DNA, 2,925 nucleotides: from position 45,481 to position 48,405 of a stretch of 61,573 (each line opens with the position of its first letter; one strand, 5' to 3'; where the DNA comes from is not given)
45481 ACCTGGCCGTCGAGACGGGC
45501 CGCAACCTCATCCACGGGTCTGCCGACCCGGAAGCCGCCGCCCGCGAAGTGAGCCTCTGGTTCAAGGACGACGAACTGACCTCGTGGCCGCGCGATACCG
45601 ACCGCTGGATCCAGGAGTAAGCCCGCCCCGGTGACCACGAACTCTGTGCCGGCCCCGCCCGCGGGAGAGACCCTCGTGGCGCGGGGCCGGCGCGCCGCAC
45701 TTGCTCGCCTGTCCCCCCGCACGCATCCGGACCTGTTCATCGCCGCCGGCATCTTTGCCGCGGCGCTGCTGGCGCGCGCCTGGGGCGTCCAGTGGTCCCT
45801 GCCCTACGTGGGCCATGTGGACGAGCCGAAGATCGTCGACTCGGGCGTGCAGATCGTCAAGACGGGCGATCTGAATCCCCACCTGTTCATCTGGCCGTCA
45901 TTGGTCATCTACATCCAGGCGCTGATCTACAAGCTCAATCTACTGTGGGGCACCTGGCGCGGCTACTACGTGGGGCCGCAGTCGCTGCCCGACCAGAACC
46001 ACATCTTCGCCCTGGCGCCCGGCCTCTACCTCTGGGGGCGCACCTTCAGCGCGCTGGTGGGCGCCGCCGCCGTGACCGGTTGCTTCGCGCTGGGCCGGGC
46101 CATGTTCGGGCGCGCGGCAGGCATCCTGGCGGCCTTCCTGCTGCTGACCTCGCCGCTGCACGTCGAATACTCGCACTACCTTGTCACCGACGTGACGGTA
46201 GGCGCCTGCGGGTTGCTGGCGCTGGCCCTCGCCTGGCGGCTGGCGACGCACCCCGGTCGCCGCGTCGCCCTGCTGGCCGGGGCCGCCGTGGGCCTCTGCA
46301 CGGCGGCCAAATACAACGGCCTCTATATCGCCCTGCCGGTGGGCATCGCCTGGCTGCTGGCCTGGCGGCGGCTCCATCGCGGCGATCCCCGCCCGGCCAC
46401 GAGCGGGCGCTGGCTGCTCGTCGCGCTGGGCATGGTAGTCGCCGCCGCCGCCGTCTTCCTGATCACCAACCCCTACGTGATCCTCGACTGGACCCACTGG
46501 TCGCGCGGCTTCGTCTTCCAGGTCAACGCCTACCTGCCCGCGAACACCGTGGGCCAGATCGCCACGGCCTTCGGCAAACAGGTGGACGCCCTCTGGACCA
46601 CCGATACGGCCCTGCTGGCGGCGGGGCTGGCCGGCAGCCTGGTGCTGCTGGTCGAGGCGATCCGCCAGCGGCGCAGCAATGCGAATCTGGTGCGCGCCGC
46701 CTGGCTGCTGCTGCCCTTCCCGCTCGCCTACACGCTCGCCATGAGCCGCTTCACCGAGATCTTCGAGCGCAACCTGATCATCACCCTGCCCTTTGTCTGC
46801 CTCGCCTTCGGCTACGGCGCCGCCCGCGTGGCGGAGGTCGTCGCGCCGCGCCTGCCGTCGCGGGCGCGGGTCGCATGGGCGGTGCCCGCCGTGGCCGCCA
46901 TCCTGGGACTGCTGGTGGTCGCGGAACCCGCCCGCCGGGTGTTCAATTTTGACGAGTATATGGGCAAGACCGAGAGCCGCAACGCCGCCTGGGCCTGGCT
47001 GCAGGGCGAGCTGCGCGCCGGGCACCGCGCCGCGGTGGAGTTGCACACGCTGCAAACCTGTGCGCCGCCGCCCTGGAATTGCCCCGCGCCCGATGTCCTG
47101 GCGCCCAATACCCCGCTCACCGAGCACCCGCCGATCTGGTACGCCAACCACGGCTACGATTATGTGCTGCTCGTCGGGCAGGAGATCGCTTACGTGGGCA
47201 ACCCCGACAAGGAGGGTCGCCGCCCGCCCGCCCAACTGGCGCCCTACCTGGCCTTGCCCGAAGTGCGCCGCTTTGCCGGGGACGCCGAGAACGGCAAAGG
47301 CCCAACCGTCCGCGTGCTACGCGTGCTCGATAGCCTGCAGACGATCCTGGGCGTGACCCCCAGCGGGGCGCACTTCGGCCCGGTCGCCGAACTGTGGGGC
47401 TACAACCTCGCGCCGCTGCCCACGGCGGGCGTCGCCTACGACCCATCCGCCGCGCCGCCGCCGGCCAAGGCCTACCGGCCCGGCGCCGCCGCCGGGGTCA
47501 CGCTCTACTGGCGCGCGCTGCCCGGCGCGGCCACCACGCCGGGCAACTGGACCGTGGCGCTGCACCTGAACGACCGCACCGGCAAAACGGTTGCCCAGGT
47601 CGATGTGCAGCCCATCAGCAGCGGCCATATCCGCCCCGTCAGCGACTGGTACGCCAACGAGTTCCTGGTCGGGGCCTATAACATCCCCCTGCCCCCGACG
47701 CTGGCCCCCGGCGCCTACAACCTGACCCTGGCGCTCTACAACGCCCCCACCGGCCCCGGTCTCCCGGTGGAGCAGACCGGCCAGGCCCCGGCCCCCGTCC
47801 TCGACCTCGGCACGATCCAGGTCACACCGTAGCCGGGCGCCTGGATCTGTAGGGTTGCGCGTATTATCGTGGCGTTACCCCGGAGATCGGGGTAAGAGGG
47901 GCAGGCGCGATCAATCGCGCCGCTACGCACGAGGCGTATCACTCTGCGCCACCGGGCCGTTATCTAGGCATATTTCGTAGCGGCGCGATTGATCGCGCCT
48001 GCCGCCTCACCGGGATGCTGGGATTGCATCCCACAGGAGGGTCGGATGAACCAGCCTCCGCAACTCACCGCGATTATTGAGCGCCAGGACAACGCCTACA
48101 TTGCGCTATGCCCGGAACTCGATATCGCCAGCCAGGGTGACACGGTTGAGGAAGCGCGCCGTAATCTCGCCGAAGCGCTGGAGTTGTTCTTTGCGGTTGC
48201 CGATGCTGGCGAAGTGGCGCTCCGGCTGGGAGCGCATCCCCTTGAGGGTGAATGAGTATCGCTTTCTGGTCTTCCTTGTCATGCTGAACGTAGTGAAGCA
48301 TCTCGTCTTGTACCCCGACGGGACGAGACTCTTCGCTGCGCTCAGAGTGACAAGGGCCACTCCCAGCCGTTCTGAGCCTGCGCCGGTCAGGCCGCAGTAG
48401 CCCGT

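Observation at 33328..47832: Compact six-gene same-strand cluster behind a perfect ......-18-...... promoter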

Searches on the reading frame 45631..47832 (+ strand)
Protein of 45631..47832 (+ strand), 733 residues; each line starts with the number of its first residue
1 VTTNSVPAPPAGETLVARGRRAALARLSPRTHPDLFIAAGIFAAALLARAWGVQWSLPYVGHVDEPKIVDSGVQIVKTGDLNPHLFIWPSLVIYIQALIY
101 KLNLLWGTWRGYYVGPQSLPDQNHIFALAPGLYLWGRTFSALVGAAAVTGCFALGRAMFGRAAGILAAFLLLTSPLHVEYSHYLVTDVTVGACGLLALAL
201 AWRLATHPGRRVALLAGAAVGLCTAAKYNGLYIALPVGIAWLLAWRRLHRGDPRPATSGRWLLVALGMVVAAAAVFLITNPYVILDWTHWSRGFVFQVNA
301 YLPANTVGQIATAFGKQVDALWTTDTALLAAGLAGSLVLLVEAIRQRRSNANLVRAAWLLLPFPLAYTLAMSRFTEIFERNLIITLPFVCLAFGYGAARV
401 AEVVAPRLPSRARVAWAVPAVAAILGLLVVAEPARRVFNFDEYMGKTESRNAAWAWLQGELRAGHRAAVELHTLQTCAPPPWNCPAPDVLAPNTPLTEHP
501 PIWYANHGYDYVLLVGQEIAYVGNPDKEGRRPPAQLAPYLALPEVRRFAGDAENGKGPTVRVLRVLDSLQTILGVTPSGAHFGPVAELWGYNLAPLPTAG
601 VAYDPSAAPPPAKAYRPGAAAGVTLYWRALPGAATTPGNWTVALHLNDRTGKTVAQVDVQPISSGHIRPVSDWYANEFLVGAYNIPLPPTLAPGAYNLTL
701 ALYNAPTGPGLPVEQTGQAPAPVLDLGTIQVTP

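Call 5: search_protein_families(library=pfam, proteins=[window:45631-47832:+], max_evalue=0.01)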
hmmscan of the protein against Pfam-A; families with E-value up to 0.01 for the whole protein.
window:45631-47832:+ (733 aa): 2 families
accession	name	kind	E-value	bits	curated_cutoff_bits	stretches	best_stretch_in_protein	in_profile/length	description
PF02366.24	PMT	-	1.6e-09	38.2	22.7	1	133-266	82-222/245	Dolichyl-phosphate-mannose-protein mannosyltransferase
PF13231.12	PMT_2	-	1.9e-08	35.1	26.1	1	137-272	25-155/160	Dolichyl-phosphate-mannose-protein mannosyltransferase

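Call 6: search_protein_families(library=ncbifam, proteins=[window:45631-47832:+], max_evalue=0.01)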
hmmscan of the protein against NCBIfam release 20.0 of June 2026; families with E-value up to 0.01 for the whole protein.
window:45631-47832:+ (733 aa): 1 family
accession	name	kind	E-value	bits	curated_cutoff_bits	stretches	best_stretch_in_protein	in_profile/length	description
TIGR03663.1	TIGR03663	subfamily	3.2e-07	29.7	126.25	1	122-254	59-191/435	flippase activity-associated protein Agl23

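Call 105: search_protein_families(library=padloc, proteins=[window:45631-47832:+], max_evalue=0.01)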
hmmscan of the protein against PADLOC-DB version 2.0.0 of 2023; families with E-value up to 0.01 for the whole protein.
window:45631-47832:+ (733 aa): 0 families

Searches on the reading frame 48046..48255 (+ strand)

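Call 101: search_protein_families(library=pfam, proteins=[window:48046-48255:+], max_evalue=0.01)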
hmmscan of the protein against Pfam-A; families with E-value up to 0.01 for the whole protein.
window:48046-48255:+ (69 aa): 4 families
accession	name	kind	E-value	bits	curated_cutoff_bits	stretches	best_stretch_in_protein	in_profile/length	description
PF21748.3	UPF0150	-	9.3e-05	22.7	27.3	1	14-50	17-54/64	UPF0150-like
PF24113.1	DUF7387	-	0.00038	21.2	27.9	1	10-48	16-54/85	Family of unknown function (DUF7387)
PF12910.14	PHD_like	-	0.0033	17.9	27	1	9-46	60-97/141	Antitoxin of toxin-antitoxin, RelE / RelB, TA system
PF15919.11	HicB_lk_antitox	-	0.0055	17.3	27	1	10-55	4-52/123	HicB_like antitoxin of bacterial toxin-antitoxin system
